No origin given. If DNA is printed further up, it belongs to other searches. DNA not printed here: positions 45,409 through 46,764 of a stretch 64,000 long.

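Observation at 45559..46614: ParA/MinD-fold protein with a crippled Walker A (TadZ/CpaE-like pseudo-ATPase) next to the pilin-like genes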

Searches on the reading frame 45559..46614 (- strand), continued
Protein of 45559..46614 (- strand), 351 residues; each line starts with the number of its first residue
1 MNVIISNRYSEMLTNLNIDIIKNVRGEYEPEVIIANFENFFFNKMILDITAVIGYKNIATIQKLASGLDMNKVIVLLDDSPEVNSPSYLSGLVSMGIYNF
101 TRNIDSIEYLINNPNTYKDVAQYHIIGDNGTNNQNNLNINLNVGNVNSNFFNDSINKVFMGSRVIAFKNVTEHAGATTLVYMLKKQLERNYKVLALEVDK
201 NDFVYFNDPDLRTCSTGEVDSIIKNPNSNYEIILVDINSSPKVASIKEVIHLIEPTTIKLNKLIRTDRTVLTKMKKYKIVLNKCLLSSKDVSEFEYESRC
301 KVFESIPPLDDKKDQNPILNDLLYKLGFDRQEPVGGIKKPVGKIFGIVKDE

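Call 50: search_dna_similar(query=L001:4810-6438:+, collection=plasmids, mode=protein, max_rows=60, max_evalue=1e-8, rows=spread)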
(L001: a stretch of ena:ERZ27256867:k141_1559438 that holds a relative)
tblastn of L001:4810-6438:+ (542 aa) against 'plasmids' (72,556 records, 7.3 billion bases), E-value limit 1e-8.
Records with a match: 2321; places in all: 2490; records where one place covers at least 80% of the query: 0.
Best place of each record, by identity: <60% 2321.
By first word of the organism name: Bacillus 545; Rhizobium 241; Campylobacter 216; Ralstonia 134; Klebsiella 117; Sinorhizobium 95; Xanthomonas 84; Agrobacterium 82; Pseudomonas 73; Enterobacter 71; and 132 more.
By predicted mobility (MOB-suite, as given by PLSDB): conjugative 1357; non-mobilizable 620; mobilizable 344.
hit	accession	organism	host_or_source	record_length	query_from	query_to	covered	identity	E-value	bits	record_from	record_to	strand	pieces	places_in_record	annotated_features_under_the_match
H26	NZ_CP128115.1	Bacillus halotolerans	bacterial isolate,rhizosphere soil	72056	12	308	55%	34.0%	2e-33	143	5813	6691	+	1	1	ATPase, T2SS/T4P/T4SS family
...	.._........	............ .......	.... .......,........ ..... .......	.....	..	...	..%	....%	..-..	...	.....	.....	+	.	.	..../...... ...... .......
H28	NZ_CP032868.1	Bacillus subtilis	cell culture,Natto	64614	20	306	53%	31.7%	9e-24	113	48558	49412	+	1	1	ATPase, T2SS/T4P/T4SS family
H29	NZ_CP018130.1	Enterococcus faecium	Homo sapiens,feces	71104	13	329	58%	27.5%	5e-25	117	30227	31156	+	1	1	CpaF/VirB11 family protein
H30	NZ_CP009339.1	Bacillus anthracis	pig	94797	13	306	54%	28.9%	1e-26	122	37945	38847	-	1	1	ATPase, T2SS/T4P/T4SS family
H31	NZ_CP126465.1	Bacillus anthracis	Homo sapiens,Skin eschar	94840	13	306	54%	28.9%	1e-26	122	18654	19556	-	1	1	ATPase, T2SS/T4P/T4SS family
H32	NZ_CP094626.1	Bacillus thuringiensis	whole organism,soil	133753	15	303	53%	29.1%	2e-18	97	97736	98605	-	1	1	ATPase, T2SS/T4P/T4SS family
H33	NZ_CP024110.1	Bacillus cytotoxicus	Mashed potatoes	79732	20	303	52%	29.0%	4e-25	117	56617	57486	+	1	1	ATPase, T2SS/T4P/T4SS family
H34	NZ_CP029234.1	Sinorhizobium fredii CCBAU 45436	Glycine max,cell culture,plant root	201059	12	294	52%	28.4%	7e-14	82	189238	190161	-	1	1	virB11: P-type DNA transfer ATPase VirB11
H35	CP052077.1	Ralstonia solanacearum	tomato,cell culture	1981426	12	317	56%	26.2%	7e-14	82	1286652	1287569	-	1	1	none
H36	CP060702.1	Ralstonia solanacearum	tomato,cell culture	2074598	12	317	56%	26.2%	7e-14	82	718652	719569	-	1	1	none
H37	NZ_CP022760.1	Ralstonia solanacearum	Solanum tuberosum,single cell,Potato ...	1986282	12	317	56%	26.2%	8e-14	82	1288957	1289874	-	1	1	none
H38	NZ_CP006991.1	Rhizobium etli bv. mimosae str. IE4771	Phaseolus vulgaris,whole organism,nodule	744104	12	304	54%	27.3%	8e-12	76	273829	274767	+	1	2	virB11: P-type DNA transfer ATPase VirB11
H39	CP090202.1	Rhizobium leguminosarum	Trifolium ambiguum,Cell culture,nodule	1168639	14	304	54%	27.2%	4e-12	77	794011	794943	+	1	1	virB11: P-type DNA transfer ATPase VirB11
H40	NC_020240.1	Bacillus thuringiensis serovar kurstaki str. HD73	-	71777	13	306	54%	26.6%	3e-23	112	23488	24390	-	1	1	ATPase, T2SS/T4P/T4SS family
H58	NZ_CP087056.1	Pseudosulfitobacter pseudonitzschiae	Mediolabrus comicus,The surface ...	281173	10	226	40%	28.8%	2e-15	88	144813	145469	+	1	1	CpaF family protein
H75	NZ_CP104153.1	Rhizobium sophoriradicis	Phaseolus vulgaris,cell culture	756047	10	225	40%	26.7%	1e-10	72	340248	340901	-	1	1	CpaF family protein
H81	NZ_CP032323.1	Azospirillum argentinense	soil sample,Agricultural field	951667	10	225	40%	25.9%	8e-11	73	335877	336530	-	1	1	CpaF family protein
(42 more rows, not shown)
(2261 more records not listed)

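Call 51: get_annotated_region(hit=H75, flank=5000)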
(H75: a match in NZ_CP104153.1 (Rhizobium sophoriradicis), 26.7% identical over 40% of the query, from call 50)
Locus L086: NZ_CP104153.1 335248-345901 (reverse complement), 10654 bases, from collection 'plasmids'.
description: Rhizobium sophoriradicis strain CC511 plasmid pCC511_1, complete sequence
organism: Rhizobium sophoriradicis (NCBI taxid 1535245)
taxonomy: Bacteria; Pseudomonadota; Alphaproteobacteria; Hyphomicrobiales; Rhizobiaceae; Rhizobium; Rhizobium sophoriradicis
host: -; source: Phaseolus vulgaris,cell culture; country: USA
typing (MOB-suite, as given by PLSDB): non-mobilizable; replicon rep_cluster_841
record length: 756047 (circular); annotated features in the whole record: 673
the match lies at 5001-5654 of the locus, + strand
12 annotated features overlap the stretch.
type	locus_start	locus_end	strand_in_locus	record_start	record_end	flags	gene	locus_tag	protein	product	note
CDS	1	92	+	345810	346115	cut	-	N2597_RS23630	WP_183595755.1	hypothetical protein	-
CDS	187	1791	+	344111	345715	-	-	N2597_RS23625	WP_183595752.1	TadE/TadG family type IV pilus assembly protein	-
CDS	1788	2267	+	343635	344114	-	-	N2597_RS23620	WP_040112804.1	TadE/TadG family type IV pilus assembly protein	-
CDS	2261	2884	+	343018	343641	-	-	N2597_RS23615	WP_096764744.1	TadE/TadG family type IV pilus assembly protein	-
CDS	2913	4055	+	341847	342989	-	-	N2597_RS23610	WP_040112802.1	response regulator/pilus assembly protein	-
CDS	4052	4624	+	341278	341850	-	-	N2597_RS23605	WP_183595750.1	L,D-transpeptidase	GO:0018104 - peptidoglycan-protein cross-linking [Evidence IEA]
CDS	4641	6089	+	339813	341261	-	-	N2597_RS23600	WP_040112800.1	CpaF family protein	-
CDS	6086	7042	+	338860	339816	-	-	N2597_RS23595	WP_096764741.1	type II secretion system F family protein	-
CDS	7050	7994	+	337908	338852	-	-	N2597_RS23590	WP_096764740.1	type II secretion system F family protein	-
CDS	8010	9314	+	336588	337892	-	-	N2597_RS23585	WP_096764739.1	AAA family ATPase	-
CDS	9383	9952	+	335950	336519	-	-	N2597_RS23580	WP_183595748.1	hypothetical protein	-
CDS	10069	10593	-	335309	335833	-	-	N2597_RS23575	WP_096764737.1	tetratricopeptide repeat protein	-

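Call 52: get_annotated_region(hit=H58, flank=5000)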
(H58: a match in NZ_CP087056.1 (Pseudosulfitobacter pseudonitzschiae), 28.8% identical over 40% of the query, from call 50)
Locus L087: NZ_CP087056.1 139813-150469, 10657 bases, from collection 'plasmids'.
description: Pseudosulfitobacter pseudonitzschiae strain MC36-43 plasmid P5, complete sequence
organism: Pseudosulfitobacter pseudonitzschiae (NCBI taxid 1402135)
taxonomy: Bacteria; Pseudomonadota; Alphaproteobacteria; Rhodobacterales; Roseobacteraceae; Pseudosulfitobacter; Pseudosulfitobacter pseudonitzschiae
host: -; source: Mediolabrus comicus,The surface seawater at the Pearl River Estuary; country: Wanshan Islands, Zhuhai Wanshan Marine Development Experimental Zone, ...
typing (MOB-suite, as given by PLSDB): non-mobilizable; replicon rep_cluster_558
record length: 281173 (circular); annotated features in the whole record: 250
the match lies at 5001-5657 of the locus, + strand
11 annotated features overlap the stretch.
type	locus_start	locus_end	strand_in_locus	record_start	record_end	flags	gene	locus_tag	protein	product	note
CDS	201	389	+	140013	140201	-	-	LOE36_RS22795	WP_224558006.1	Flp family type IVb pilin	-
CDS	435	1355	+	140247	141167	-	cpaB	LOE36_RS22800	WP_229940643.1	Flp pilus assembly protein CpaB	-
CDS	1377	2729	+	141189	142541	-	-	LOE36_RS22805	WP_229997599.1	pilus assembly protein N-terminal domain-containing protein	-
CDS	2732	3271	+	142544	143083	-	-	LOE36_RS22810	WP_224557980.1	CpaD family pilus assembly protein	-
CDS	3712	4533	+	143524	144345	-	-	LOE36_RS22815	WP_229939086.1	hypothetical protein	-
CDS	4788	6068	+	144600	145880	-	-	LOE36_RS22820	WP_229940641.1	CpaF family protein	-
CDS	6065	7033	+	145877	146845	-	-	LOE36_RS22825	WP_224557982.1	type II secretion system F family protein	-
CDS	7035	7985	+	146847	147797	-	-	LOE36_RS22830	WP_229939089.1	type II secretion system F family protein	-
CDS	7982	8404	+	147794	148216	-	-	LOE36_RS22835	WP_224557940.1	TadE/TadG family type IV pilus assembly protein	-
CDS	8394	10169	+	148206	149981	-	-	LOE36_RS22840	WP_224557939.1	pilus assembly protein TadG-related protein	-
CDS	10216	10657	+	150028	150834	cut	-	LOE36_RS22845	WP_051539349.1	tetratricopeptide repeat protein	-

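Call 53: get_annotated_region(hit=H81, flank=5000)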
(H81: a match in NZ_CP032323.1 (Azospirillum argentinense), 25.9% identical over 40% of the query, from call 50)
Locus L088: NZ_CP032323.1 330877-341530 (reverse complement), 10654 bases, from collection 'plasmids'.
description: Azospirillum argentinense strain MTCC4035 plasmid p2, complete sequence
organism: Azospirillum argentinense (NCBI taxid 2970906)
taxonomy: Bacteria; Pseudomonadota; Alphaproteobacteria; Rhodospirillales; Azospirillaceae; Azospirillum; Azospirillum argentinense
host: -; source: soil sample,Agricultural field; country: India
typing (MOB-suite, as given by PLSDB): non-mobilizable
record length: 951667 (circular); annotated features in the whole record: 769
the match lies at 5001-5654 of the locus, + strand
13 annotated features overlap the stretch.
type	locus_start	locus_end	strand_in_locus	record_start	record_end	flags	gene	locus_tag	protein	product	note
CDS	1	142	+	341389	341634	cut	-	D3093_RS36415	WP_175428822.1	prepilin peptidase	-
CDS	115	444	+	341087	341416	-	-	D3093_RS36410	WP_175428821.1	prepilin peptidase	-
CDS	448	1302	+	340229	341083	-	cpaB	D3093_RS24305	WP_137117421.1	Flp pilus assembly protein CpaB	-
CDS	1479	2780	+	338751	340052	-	-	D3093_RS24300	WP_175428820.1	type II and III secretion system protein family protein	-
CDS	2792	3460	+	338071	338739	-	-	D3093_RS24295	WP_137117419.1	CpaD family pilus assembly lipoprotein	-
CDS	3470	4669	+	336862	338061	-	-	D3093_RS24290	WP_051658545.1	AAA family ATPase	-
CDS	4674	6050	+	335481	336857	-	-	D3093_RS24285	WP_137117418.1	CpaF family protein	-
CDS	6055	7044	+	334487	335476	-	-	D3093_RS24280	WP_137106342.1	type II secretion system F family protein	-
CDS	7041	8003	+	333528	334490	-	-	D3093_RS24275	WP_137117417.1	type II secretion system F family protein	-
CDS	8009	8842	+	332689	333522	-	-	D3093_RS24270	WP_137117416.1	tetratricopeptide repeat protein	-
CDS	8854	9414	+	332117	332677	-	-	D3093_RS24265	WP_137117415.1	TadE family protein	-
CDS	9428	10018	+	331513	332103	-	-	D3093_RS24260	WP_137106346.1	hypothetical protein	-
CDS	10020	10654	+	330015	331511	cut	-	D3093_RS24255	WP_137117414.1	TadE/TadG family type IV pilus assembly protein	-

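Call 54: search_solved_structures(query=L088:3470-4669:+, max_evalue=0.001, show_alignments=3)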
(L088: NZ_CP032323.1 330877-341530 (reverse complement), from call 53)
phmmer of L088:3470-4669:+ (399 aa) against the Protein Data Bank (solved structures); distinct sequences matched with E-value up to 0.001: 23.
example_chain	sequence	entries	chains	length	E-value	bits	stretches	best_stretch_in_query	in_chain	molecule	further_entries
4n0p_A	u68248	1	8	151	2e-16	63.4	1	20-139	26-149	Pilus assembly protein CpaE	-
3ea0_A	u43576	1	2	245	2.1e-13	53.4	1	147-356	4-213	ATPase, ParA family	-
4myr_A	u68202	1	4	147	2.9e-11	46.4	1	36-123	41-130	CpaE2 pilus assembly protein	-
6riq_C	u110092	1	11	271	3.3e-10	42.9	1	147-385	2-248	Site-determining protein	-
1g3q_A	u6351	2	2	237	6.1e-10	42.1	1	147-303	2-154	CELL DIVISION INHIBITOR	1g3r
1ion_A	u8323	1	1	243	3.1e-08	36.5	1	148-305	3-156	PROBABLE CELL DIVISION INHIBITOR MIND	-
5j1j_A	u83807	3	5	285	3.6e-08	36.2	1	148-345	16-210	Site-determining protein | Transcriptional antiactivator FleN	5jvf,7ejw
6z0p_A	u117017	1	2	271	4e-08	36.1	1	145-269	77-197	BceF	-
4v03_A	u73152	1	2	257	4e-08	36.1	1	148-385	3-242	SITE-DETERMINING PROTEIN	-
1hyq_A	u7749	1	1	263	8.1e-08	35.1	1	149-391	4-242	CELL DIVISION INHIBITOR (MIND-1)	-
8p53_A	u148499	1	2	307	3.1e-07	33.2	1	146-345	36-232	Antiactivator FleN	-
8pb9_A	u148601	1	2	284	4.4e-07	32.7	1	148-345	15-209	Antiactivator FleN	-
4v02_A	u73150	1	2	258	5.7e-07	32.3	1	148-385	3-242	SITE-DETERMINING PROTEIN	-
3q9l_A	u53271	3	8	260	7e-07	32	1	148-367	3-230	Septum site-determining protein minD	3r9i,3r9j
6iub_A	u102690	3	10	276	1.5e-05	27.7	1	146-289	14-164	SpoOJ regulator (Soj)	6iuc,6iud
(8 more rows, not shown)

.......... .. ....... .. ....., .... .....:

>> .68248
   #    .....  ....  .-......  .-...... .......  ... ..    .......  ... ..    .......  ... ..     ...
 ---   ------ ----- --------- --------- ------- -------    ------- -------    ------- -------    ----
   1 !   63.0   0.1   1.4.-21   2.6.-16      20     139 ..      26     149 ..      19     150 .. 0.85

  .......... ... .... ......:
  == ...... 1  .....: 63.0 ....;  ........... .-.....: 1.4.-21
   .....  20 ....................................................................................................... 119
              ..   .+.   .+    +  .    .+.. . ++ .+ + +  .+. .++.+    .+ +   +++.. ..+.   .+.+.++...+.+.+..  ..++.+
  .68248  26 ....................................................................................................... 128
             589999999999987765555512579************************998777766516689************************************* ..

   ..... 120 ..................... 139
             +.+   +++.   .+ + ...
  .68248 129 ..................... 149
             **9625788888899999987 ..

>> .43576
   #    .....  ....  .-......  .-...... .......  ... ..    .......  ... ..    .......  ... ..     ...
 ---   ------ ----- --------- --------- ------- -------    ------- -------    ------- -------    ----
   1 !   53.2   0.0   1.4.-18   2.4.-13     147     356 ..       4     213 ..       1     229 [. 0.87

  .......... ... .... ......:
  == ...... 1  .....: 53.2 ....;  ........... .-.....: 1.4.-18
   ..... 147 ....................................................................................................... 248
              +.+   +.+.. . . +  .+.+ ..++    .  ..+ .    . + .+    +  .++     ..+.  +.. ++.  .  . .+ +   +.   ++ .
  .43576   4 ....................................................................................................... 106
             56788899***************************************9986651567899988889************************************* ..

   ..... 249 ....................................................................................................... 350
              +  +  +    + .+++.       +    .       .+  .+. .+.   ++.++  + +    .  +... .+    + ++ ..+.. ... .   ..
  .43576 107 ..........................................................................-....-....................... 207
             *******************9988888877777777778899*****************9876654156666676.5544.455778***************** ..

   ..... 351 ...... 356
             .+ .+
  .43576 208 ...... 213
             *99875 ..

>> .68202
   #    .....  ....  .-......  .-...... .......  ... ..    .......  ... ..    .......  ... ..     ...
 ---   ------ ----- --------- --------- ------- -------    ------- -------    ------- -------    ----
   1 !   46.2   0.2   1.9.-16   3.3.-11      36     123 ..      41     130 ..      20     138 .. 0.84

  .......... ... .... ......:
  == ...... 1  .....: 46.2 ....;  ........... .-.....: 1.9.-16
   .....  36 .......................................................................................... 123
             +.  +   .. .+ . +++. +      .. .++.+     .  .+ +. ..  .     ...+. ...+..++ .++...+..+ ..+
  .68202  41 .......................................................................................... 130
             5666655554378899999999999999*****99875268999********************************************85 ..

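Call 71: find_homologous_proteins(query=L020:5412-6728:+, max_evalue=1e-30)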
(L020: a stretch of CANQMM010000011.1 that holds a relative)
Query L020:5412-6728:+ (438 aa): 7503 proteins with E <= 1e-30 among 8000 candidates; the best 120 are listed.
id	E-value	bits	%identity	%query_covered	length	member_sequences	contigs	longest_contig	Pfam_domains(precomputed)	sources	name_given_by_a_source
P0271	2.2e-290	981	100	100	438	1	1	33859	PF00437.27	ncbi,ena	-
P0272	3.6e-229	779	81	99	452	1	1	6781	PF00437.27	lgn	-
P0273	5.4e-229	778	81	99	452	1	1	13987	PF00437.27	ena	-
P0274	5.5e-229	778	81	99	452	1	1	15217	PF00437.27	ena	-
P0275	6.8e-229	778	81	99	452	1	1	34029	PF00437.27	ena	-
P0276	1.6e-228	777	81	99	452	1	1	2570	PF00437.27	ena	-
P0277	1.7e-228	777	81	99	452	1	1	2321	PF00437.27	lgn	-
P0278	2.1e-228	776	80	99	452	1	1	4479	PF00437.27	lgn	-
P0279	3.0e-228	776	80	99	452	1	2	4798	PF00437.27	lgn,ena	-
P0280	3.5e-228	776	80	99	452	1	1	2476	PF00437.27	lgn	-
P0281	3.7e-228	776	80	99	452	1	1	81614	PF00437.27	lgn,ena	-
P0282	3.8e-228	776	80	99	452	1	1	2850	PF00437.27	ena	-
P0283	3.8e-228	776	80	99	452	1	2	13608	PF00437.27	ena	-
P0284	4.2e-228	775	80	99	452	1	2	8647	PF00437.27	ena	-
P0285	4.6e-228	775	80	99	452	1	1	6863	PF00437.27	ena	-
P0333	6.0e-203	693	77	90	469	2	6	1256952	PF00437.27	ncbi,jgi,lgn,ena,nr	ncbi:MAG: CpaF family protein [Firmicutes bacterium]|nr:CpaF family protein [Bacillota bacterium]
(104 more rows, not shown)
